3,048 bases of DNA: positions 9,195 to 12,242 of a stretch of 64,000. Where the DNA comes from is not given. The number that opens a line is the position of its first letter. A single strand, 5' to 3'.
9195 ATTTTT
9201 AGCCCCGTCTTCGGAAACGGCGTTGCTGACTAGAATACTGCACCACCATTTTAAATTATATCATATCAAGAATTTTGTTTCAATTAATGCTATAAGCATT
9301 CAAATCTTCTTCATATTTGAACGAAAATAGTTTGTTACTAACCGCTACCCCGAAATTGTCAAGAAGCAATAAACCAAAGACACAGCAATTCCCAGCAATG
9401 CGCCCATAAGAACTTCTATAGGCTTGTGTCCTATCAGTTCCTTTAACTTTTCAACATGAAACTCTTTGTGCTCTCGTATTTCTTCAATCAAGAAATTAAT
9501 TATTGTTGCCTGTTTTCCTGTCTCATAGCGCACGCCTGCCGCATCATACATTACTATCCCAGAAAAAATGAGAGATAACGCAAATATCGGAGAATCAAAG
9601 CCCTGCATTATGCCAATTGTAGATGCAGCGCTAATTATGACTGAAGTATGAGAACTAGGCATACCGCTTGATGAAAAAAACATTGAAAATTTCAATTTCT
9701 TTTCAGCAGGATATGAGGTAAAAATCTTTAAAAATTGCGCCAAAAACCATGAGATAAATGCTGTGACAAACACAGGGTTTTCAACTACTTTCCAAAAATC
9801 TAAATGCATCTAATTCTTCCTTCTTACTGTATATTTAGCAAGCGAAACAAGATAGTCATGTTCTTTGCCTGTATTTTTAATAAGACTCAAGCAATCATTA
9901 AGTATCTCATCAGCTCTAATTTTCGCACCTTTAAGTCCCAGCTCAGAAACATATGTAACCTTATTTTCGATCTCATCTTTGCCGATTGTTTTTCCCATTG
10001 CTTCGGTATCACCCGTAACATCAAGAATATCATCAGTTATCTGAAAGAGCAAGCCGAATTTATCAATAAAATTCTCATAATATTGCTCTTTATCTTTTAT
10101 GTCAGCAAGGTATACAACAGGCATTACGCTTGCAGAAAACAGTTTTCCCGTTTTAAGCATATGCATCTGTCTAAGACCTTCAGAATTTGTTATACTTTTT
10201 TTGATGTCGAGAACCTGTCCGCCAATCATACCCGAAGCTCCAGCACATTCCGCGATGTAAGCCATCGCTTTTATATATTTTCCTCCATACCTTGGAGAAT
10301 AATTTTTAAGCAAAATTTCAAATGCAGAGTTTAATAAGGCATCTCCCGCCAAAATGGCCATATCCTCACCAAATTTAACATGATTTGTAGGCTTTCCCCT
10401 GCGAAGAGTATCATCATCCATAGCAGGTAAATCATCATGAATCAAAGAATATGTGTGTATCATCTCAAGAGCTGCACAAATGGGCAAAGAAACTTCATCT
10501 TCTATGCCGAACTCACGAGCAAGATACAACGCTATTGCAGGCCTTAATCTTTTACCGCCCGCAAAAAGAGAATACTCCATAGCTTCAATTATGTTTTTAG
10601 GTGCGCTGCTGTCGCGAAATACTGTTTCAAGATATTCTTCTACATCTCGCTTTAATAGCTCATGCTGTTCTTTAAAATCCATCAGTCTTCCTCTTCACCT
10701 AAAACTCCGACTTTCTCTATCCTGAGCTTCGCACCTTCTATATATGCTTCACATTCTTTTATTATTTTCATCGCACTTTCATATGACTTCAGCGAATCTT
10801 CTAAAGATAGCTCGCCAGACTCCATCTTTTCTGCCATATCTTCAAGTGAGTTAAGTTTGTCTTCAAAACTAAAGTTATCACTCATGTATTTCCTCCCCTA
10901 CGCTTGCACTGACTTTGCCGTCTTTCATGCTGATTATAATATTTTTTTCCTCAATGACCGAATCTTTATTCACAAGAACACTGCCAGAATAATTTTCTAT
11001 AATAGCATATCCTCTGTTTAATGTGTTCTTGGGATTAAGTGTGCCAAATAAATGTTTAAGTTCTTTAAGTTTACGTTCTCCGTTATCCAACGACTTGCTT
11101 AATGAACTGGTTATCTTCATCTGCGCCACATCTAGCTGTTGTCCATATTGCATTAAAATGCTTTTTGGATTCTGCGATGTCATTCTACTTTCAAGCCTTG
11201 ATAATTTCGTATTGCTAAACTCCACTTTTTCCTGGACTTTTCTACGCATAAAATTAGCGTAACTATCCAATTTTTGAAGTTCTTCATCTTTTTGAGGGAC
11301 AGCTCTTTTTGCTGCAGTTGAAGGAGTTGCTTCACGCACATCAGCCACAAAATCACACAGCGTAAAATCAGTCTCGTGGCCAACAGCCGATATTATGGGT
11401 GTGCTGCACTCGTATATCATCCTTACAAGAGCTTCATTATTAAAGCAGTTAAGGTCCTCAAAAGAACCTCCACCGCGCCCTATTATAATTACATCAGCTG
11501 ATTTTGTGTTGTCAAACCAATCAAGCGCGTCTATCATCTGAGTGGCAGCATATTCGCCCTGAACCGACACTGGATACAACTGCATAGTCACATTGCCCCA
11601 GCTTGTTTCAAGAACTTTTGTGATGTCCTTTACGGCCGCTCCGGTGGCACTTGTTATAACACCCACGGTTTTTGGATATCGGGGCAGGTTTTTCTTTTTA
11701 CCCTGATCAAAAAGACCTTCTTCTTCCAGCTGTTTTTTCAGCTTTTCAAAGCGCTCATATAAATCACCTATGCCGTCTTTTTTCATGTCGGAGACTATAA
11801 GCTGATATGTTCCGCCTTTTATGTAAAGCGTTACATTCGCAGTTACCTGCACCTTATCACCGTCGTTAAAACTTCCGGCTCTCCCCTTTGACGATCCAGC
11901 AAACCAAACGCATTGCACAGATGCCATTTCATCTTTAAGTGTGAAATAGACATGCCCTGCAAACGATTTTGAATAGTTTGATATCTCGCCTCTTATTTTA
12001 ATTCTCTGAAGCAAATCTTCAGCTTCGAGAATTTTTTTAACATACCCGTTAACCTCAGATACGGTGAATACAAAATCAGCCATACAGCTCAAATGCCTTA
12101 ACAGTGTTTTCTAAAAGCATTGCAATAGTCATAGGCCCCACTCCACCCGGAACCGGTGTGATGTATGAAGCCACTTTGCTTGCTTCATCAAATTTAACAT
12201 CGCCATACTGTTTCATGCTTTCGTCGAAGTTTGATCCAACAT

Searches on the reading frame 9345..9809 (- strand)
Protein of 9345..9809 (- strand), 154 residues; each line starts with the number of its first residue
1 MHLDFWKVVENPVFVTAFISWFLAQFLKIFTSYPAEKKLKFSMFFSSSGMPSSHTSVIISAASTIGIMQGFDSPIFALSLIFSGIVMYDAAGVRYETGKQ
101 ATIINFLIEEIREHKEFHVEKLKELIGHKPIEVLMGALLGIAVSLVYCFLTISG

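Call 5: search_protein_families(library=pfam, proteins=[window:9345-9809:-])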
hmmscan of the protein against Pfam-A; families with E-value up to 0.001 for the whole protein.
window:9345-9809:- (154 aa): 1 family
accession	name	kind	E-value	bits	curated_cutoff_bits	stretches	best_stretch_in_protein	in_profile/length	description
PF02681.20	DUF212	-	1.7e-47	161.2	26.5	1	10-143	2-126/126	Divergent PAP2 family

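Call 7: search_protein_families(library=ncbifam, proteins=[window:9345-9809:-], max_evalue=0.01)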
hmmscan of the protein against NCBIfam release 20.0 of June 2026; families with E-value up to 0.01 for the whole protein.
window:9345-9809:- (154 aa): 0 families

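Call 52: find_homologous_proteins(query=window:9345-9809:-, max_evalue=0.00001)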
Query window:9345-9809:- (154 aa): 4898 proteins with E <= 0.00001 among 5021 candidates; the best 120 are listed.
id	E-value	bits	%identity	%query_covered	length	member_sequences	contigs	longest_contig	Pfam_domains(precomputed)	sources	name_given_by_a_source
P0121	9.7e-94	329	100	100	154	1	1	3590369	PF02681.21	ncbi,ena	-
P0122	7.3e-83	294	86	99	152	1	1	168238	PF02681.21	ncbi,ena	-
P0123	2.8e-77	276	81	97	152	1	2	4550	PF02681.21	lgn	-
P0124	4.7e-74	265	79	97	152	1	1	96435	PF02681.21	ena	-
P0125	7.3e-73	262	78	97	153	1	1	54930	PF02681.21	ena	-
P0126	2.0e-71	257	77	99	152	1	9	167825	PF02681.21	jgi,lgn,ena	jgi:hypothetical protein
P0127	9.8e-71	255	76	97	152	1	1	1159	PF02681.21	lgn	-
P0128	1.8e-70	254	76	96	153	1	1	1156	PF02681.21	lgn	-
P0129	6.9e-70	252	80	90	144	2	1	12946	PF02681.21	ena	-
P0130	5.7e-69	249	75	99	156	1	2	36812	PF02681.21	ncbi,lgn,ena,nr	ncbi:MAG: divergent PAP2 family protein [Clostridiales bacterium]|nr:divergent PAP2 family protein [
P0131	4.8e-68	246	72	99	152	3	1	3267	PF02681.21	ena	-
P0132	4.5e-66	240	73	96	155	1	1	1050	PF02681.21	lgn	-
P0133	1.9e-65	237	73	96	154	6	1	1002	PF02681.21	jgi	jgi:acid phosphatase family membrane protein YuiD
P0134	8.3e-58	213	64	99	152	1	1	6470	PF02681.21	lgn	-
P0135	9.2e-49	183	59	95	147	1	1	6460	PF02681.21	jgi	-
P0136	1.3e-48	183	60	95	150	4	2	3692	PF02681.21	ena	-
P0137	5.8e-48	181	57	95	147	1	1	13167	PF02681.21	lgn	-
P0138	1.7e-47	179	55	96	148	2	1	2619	PF02681.21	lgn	-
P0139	5.3e-47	178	58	95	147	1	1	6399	PF02681.21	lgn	-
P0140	8.6e-47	177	59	95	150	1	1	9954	PF02681.21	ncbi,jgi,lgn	-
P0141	1.6e-46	176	56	95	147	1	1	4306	PF02681.21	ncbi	-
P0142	2.4e-46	176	56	95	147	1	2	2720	PF02681.21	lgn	-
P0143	1.7e-45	173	56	95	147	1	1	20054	PF02681.21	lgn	-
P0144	1.9e-45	173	53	95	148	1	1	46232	PF02681.21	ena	-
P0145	3.8e-45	172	55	95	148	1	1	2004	PF02681.21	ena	-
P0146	4.4e-45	171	55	95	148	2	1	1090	PF02681.21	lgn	-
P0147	8.1e-45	171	56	97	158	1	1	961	PF02681.21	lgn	-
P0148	2.4e-44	169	55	95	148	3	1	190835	PF02681.21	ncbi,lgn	ncbi:MAG: divergent PAP2 family protein [Eubacteriales bacterium]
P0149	6.6e-44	168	56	95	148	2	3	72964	PF02681.21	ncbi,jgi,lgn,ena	-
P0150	8.2e-44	167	55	95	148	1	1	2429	PF02681.21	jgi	-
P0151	1.0e-43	167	54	95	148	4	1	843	PF02681.21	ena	-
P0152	8.0e-43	164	54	97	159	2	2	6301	PF02681.21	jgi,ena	-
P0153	3.0e-42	162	55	92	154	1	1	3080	PF02681.21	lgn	-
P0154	1.8e-41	160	52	95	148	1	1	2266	PF02681.21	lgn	-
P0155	2.3e-41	159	53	94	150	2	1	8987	PF02681.21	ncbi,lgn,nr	ncbi:MAG: divergent PAP2 family protein [Bacillota bacterium]|nr:divergent PAP2 family protein [Baci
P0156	3.0e-41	159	52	91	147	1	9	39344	PF02681.21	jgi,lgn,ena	jgi:acid phosphatase family membrane protein YuiD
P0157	3.1e-41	159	51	91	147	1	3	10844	PF02681.21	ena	-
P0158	5.9e-41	158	51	91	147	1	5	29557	PF02681.21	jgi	-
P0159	1.2e-40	157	50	93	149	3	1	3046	PF02681.21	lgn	-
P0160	1.7e-40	157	52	90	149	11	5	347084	PF02681.21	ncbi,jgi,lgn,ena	jgi:acid phosphatase family membrane protein YuiD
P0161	3.2e-40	156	52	90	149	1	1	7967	PF02681.21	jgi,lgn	jgi:hypothetical protein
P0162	3.5e-40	156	52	93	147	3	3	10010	PF02681.21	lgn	-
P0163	3.7e-40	155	51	91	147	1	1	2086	PF02681.21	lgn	-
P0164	6.0e-40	155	54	87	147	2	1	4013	PF02681.21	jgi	jgi:acid phosphatase family membrane protein YuiD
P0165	6.1e-40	155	48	97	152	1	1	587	PF02681.21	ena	-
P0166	8.0e-40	154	50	91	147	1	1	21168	PF02681.21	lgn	-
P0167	1.0e-39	154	54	85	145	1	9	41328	PF02681.21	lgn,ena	-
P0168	1.2e-39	154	50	93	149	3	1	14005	PF02681.21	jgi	-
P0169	1.2e-39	154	51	87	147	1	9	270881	PF02681.21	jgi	jgi:acid phosphatase family membrane protein YuiD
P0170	1.4e-39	154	53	91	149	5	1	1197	PF02681.21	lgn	-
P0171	1.6e-39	153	51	91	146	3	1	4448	PF02681.21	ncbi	-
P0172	1.7e-39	153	53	91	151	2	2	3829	PF02681.21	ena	-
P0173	1.8e-39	153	53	92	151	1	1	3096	PF02681.21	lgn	-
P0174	2.4e-39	153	51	88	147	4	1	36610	PF02681.21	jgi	-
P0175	2.4e-39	153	51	93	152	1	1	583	PF02681.21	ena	-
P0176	2.7e-39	153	50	92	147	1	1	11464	PF02681.21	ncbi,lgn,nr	ncbi:MAG TPA: divergent PAP2 family protein [Clostridia bacterium]|nr:divergent PAP2 family protein 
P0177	3.0e-39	153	50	93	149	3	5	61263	PF02681.21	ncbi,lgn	-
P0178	4.5e-39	152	51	87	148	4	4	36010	PF02681.21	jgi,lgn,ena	jgi:hypothetical protein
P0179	4.8e-39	152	51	90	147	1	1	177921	PF02681.21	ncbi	-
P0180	5.1e-39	152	49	93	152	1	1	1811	PF02681.21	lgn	-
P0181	5.4e-39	152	51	92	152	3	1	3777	PF02681.21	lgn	-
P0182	5.5e-39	152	50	88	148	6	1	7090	PF02681.21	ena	-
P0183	6.5e-39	151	51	91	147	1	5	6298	PF02681.21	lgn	-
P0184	6.6e-39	151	49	91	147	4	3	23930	PF02681.21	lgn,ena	-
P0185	7.4e-39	151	52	88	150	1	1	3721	PF02681.21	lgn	-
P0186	7.6e-39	151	51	90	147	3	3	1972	PF02681.21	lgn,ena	-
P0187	7.8e-39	151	52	89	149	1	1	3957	PF02681.21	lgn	-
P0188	8.3e-39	151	50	91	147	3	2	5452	PF02681.21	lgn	-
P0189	8.8e-39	151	52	89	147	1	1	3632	PF02681.21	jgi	jgi:acid phosphatase family membrane protein YuiD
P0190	9.3e-39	151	51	89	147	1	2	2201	PF02681.21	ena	-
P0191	1.1e-38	151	51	92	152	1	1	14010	PF02681.21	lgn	-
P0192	1.2e-38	151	51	89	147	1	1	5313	PF02681.21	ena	-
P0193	1.3e-38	150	52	87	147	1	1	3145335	PF02681.21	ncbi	-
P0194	1.3e-38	150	50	89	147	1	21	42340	PF02681.21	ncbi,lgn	-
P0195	1.4e-38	150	53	91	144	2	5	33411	PF02681.21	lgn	-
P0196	1.7e-38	150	50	94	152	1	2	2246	PF02681.21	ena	-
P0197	2.0e-38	150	48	94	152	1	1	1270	PF02681.21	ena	-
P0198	2.5e-38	150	48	92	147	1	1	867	PF02681.21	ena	-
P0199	2.7e-38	149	46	98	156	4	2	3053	PF02681.21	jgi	-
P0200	2.8e-38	149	50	92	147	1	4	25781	PF02681.21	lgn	-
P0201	2.8e-38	149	47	94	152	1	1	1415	PF02681.21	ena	-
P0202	2.9e-38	149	51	95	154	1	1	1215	PF02681.21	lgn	-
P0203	2.9e-38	149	50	92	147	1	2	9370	PF02681.21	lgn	-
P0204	3.4e-38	149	52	91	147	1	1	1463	PF02681.21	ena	-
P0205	3.6e-38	149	53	89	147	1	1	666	PF02681.21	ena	-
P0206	3.8e-38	149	52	91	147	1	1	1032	PF02681.21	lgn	-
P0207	3.9e-38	149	51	90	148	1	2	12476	PF02681.21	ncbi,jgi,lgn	-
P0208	3.9e-38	149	49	93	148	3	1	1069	PF02681.21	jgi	jgi:acid phosphatase family membrane protein YuiD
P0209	4.0e-38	149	50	93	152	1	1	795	PF02681.21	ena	-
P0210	4.0e-38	149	50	95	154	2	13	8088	PF02681.21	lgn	-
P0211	4.3e-38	149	50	89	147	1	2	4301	PF02681.21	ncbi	-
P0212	4.5e-38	149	52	95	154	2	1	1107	PF02681.21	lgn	-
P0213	4.5e-38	149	46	91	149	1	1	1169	PF02681.21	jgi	jgi:acid phosphatase family membrane protein YuiD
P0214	4.9e-38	149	50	91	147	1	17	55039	PF02681.21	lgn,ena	-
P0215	5.2e-38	149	50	91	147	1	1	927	PF02681.21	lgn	-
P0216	5.5e-38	148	48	94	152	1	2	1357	PF02681.21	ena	-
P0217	6.1e-38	148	52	92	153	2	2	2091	PF02681.21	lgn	-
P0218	6.1e-38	148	51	93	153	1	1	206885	PF02681.21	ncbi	-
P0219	6.3e-38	148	48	92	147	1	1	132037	PF02681.21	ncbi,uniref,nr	ncbi:divergent PAP2 family protein [Fusibacter paucivorans]|uniref:Divergent PAP2 family protein n=1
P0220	7.5e-38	148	49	93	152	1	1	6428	PF02681.21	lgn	-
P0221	7.6e-38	148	48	95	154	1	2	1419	PF02681.21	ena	-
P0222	8.0e-38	148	48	92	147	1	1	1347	PF02681.21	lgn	-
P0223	8.5e-38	148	47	92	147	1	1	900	PF02681.21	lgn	-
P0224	8.6e-38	148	50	91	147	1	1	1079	PF02681.21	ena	-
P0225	8.8e-38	148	50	91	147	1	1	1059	PF02681.21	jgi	-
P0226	9.1e-38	148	50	91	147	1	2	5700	PF02681.21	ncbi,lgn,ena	-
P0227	9.3e-38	148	50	91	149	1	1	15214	PF02681.21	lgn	-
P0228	9.4e-38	148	49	91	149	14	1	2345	PF02681.21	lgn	-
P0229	9.7e-38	148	52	91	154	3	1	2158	PF02681.21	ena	-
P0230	1.0e-37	148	51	93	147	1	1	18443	PF02681.21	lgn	-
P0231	1.1e-37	147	49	95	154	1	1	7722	PF02681.21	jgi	-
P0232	1.1e-37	147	49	93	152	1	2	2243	PF02681.21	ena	-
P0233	1.1e-37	147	49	91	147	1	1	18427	PF02681.21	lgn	-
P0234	1.1e-37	147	50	93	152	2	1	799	PF02681.21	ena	-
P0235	1.1e-37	147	49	91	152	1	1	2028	PF02681.21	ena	-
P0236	1.2e-37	147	51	91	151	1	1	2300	PF02681.21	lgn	-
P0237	1.3e-37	147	53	90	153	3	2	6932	PF02681.21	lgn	-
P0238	1.3e-37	147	51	91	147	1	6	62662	PF02681.21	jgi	jgi:acid phosphatase family membrane protein YuiD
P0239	1.3e-37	147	48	93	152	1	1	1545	PF02681.21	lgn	-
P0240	1.3e-37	147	51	94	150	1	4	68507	PF02681.21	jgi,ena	-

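Call 53: find_encoding_contigs(protein=P0121, flank=3000, max_places=2)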
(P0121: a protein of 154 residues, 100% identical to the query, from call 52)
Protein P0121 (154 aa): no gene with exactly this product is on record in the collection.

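Call 54: find_encoding_contigs(protein=P0193, flank=4000, max_places=2)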
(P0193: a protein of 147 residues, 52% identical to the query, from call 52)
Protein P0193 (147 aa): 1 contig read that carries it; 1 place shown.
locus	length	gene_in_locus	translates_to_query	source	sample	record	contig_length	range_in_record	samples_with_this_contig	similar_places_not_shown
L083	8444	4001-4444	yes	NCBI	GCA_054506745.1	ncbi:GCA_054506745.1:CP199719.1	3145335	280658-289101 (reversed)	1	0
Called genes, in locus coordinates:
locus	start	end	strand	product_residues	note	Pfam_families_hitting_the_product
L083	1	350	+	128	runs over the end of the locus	PF03780:Asp23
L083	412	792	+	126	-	PF01029:NusB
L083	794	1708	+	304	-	PF00814:TsaD, PF22521:HypF_C_2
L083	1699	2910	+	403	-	PF13742:tRNA_anti_2, PF01336:tRNA_anti-codon, PF02601:Exonuc_VII_L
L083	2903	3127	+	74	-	-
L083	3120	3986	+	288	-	PF00348:polyprenyl_synt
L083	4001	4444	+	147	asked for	PF02681:DUF212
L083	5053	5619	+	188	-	-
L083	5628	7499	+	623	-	PF13292:DXP_synthase_N, PF00456:Transketolase_N (weak), PF02779:Transket_pyr, PF02780:Transketolase_C, PF17147:PFOR_II (weak)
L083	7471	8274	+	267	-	PF01479:S4, PF01728:FtsJ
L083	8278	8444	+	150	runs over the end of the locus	PF01316:Arg_repressor, PF02863:Arg_repressor_C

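Call 55: find_encoding_contigs(protein=P0160, flank=4000, max_places=2)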
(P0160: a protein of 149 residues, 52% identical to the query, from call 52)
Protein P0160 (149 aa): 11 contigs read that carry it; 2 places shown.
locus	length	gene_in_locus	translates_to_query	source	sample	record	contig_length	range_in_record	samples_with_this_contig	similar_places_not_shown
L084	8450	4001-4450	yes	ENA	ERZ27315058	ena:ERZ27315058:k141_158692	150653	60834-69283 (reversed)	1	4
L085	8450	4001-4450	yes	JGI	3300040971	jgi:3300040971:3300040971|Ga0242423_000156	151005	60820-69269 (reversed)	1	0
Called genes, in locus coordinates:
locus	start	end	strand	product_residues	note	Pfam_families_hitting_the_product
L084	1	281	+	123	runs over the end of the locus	PF03780:Asp23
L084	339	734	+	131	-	PF01029:NusB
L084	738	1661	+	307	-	PF00814:TsaD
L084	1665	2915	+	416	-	PF13742:tRNA_anti_2, PF01336:tRNA_anti-codon, PF02601:Exonuc_VII_L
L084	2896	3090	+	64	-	PF02609:Exonuc_VII_S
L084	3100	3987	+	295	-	PF00348:polyprenyl_synt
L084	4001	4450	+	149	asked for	PF02681:DUF212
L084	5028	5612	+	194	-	-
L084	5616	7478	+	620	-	PF13292:DXP_synthase_N, PF02779:Transket_pyr, PF02780:Transketolase_C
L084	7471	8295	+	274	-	PF01479:S4, PF01728:FtsJ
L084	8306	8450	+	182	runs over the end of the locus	PF02417:Chromate_transp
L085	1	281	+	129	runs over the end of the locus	PF03780:Asp23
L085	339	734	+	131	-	PF01029:NusB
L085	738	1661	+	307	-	PF00814:TsaD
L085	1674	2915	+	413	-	PF13742:tRNA_anti_2, PF01336:tRNA_anti-codon, PF02601:Exonuc_VII_L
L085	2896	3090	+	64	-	PF02609:Exonuc_VII_S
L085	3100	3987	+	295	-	PF00348:polyprenyl_synt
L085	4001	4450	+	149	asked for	PF02681:DUF212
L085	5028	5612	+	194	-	-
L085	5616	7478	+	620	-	PF13292:DXP_synthase_N, PF02779:Transket_pyr, PF02780:Transketolase_C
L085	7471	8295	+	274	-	PF01479:S4, PF01728:FtsJ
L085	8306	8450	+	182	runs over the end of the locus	PF02417:Chromate_transp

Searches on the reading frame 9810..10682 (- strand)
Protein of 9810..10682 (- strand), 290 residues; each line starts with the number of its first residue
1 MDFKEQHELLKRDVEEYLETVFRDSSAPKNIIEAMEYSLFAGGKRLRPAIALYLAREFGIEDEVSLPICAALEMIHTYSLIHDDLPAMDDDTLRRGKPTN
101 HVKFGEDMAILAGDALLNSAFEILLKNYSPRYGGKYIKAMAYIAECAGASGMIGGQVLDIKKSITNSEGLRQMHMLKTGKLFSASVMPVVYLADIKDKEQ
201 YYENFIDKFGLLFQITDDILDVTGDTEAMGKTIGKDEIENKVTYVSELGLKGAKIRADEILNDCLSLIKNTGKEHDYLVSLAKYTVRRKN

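Call 5: search_protein_families(library=pfam, proteins=[window:9810-10682:-])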
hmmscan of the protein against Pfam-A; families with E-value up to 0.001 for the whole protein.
window:9810-10682:- (290 aa): 1 family
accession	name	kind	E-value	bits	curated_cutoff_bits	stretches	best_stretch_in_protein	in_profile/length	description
PF00348.22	polyprenyl_synt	-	1.6e-55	188.5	27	1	30-269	3-236/251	Polyprenyl synthetase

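Call 7: search_protein_families(library=ncbifam, proteins=[window:9810-10682:-], max_evalue=0.01)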
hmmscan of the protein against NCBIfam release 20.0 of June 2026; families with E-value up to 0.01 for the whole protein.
window:9810-10682:- (290 aa): 16 families
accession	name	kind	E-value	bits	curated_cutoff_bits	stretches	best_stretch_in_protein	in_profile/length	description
NF045485.1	FPPsyn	subfamily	6e-92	307.8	275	1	11-289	5-287/288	farnesyl diphosphate synthase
NF045685.1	GGPPSynCrtE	equivalog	4.6e-75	252.4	460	1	11-290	11-293/293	geranylgeranyl diphosphate synthase CrtE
NF007877.0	PRK10581.1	equivalog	2.8e-62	210.6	321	1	1-289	1-298/299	(2E,6E)-farnesyl diphosphate synthase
NF040698.1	IdsA_Meth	equivalog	2.9e-47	161.5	468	1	10-257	10-257/328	short chain isoprenyl diphosphate synthase IdsA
NF041169.1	f2_encap_cargo4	exception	8e-46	156.8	450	1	41-265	48-267/334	family 2 encapsulin nanocompartment cargo protein polyprenyl transferase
NF041003.1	GGPP_syn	equivalog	1.8e-42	145.6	500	1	10-265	9-262/326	geranylgeranyl diphosphate synthase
NF040789.2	gerfarn_diphsyn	equivalog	5.5e-33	114.6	560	1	26-246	29-263/345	geranylfarnesyl diphosphate synthase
TIGR02749.1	prenyl_cyano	equivalog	4.8e-28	98.1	383.2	1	29-243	29-240/322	solanesyl diphosphate synthase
NF008140.0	PRK10888.1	equivalog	7.1e-28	97.8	412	1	4-244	4-238/323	octaprenyl diphosphate synthase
NF045628.1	HxpDPsynlarge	equivalog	8.7e-26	90.7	500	1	12-273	6-253/311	hexaprenyl-diphosphate synthase large subunit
TIGR02748.1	GerC3_HepT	equivalog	2.8e-25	89.1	456.55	1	12-245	11-238/319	heptaprenyl diphosphate synthase component II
NF045549.1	GGPPsyn_IdsB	equivalog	5.4e-24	84.9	475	1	42-243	64-262/346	geranylgeranyl diphosphate synthase IdsB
NF042417.1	NPPPS_Mycobact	equivalog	3.8e-21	75.5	600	1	14-242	29-248/335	nonaprenyl/(2E,6E)-farnesyl/geranylgeranyl diphosphat synthase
NF042416.1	GFPPS_Mycobact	equivalog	1e-20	74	600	1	29-243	28-260/350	bifunctional (2E,6E)-farnesyl/geranyl diphosphate synthase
NF040627.1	GFPS_Meth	equivalog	1.1e-19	71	600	1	28-224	28-212/285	geranylfarnesyl diphosphate synthase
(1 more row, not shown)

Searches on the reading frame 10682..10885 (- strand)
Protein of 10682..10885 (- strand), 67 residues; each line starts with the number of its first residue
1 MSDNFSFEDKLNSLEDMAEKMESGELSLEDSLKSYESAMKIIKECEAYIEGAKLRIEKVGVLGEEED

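Call 5: search_protein_families(library=pfam, proteins=[window:10682-10885:-])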
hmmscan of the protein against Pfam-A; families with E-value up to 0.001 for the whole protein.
window:10682-10885:- (67 aa): 1 family
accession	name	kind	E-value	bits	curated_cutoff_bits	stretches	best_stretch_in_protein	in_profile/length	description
PF02609.21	Exonuc_VII_S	-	3.7e-16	59.3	24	1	7-58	1-52/52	Exonuclease VII small subunit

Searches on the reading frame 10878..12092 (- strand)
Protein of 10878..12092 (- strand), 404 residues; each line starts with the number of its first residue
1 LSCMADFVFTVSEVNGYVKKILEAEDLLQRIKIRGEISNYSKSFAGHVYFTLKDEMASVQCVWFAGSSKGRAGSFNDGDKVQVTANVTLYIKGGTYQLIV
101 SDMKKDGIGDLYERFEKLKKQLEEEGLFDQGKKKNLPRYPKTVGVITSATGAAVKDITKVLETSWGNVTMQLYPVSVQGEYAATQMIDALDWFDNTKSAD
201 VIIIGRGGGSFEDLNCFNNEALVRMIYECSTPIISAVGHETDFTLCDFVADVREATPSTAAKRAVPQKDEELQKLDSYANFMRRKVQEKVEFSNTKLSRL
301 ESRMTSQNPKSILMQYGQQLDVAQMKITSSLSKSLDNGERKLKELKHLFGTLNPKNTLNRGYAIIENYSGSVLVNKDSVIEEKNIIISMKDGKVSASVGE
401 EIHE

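Call 5: search_protein_families(library=pfam, proteins=[window:10878-12092:-])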
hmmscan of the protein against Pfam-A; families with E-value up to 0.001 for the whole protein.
window:10878-12092:- (404 aa): 3 families
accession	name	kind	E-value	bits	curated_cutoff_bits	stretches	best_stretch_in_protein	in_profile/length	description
PF02601.20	Exonuc_VII_L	-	1.3e-92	311.1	35.9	2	127-346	1-218/315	Exonuclease VII, large subunit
PF13742.12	tRNA_anti_2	-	1.8e-25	89.4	27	1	9-103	1-94/95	OB-fold nucleic acid binding domain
PF01336.31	tRNA_anti-codon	-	1.9e-12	47.4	27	1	31-104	1-73/75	OB-fold nucleic acid binding domain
